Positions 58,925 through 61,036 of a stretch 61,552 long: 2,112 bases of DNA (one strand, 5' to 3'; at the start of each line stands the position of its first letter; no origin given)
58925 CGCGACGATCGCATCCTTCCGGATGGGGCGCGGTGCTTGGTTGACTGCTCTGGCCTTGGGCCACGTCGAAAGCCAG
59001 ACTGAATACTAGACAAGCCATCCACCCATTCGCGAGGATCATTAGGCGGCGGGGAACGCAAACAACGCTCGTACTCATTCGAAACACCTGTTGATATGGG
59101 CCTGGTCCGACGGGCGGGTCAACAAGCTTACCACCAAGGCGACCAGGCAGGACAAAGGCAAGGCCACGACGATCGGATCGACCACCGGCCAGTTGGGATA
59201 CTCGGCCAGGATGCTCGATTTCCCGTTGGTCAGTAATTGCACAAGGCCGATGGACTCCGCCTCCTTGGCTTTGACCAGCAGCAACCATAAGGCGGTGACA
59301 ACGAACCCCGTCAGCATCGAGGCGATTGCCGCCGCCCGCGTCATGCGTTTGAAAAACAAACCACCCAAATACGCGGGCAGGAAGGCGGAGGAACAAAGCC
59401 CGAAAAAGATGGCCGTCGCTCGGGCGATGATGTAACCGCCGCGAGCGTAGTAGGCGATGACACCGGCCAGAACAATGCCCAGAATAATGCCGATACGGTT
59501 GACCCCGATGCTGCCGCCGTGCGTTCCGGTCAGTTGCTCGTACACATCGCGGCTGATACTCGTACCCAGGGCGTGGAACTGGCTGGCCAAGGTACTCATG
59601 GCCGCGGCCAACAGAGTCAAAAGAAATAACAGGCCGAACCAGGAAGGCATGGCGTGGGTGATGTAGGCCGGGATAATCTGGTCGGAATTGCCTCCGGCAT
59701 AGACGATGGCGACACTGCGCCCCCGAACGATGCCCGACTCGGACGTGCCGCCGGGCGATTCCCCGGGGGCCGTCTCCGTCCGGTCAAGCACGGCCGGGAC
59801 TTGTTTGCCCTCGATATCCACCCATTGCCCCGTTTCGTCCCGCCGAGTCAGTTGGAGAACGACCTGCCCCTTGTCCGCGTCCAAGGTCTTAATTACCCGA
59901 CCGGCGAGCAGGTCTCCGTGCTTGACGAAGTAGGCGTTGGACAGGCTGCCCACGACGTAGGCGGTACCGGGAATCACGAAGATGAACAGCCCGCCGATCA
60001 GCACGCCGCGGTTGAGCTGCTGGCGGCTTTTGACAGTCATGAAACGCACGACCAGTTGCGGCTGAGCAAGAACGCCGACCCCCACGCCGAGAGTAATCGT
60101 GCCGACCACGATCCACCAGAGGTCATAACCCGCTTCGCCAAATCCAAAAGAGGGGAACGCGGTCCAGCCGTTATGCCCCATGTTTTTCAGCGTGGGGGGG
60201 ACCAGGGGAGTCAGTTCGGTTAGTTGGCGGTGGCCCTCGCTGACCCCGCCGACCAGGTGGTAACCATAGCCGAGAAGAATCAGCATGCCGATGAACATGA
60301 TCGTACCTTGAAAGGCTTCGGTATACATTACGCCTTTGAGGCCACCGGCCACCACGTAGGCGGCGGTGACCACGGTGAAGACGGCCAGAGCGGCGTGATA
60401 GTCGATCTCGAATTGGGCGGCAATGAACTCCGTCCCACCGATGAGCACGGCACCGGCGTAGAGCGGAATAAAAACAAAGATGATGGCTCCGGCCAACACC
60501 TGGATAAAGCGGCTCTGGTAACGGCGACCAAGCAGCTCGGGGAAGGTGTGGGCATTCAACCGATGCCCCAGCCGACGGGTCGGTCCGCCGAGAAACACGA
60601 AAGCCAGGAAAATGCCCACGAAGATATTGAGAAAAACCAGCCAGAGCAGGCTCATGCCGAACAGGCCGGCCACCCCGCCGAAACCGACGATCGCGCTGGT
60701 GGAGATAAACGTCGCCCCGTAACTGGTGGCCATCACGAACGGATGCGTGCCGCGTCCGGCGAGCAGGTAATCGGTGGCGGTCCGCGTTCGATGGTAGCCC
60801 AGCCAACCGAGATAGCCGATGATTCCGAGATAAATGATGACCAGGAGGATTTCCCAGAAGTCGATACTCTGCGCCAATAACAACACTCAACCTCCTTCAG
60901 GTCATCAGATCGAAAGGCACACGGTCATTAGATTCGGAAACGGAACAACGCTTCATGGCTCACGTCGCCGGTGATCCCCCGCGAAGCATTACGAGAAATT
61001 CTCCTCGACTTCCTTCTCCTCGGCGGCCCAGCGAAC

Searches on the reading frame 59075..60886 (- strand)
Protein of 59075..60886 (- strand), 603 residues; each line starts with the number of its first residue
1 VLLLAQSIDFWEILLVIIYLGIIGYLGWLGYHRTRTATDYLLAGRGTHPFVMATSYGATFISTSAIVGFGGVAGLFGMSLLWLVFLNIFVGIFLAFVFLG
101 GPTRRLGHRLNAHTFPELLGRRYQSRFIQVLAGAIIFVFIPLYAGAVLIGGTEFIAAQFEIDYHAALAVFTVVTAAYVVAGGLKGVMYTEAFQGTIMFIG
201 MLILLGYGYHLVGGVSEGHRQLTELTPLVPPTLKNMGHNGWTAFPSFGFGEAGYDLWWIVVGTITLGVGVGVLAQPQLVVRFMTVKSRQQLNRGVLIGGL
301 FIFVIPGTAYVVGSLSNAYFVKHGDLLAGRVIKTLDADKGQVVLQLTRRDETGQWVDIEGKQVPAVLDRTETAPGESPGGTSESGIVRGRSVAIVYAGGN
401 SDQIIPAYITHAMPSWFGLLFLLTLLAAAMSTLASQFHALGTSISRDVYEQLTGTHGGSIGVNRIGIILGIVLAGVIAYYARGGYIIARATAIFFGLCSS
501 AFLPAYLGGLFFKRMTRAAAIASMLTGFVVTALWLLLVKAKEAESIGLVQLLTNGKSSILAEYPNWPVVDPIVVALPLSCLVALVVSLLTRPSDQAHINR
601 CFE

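Call 52: search_protein_families(library=pfam, proteins=[window:59075-60886:-], max_evalue=0.01)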
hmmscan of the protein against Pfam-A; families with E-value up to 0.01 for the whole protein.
window:59075-60886:- (603 aa): 1 family
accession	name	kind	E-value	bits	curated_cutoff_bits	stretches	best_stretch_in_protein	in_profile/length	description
PF00474.23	SSF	-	2.1e-50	172.2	22.8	2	40-333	1-271/406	Sodium:solute symporter family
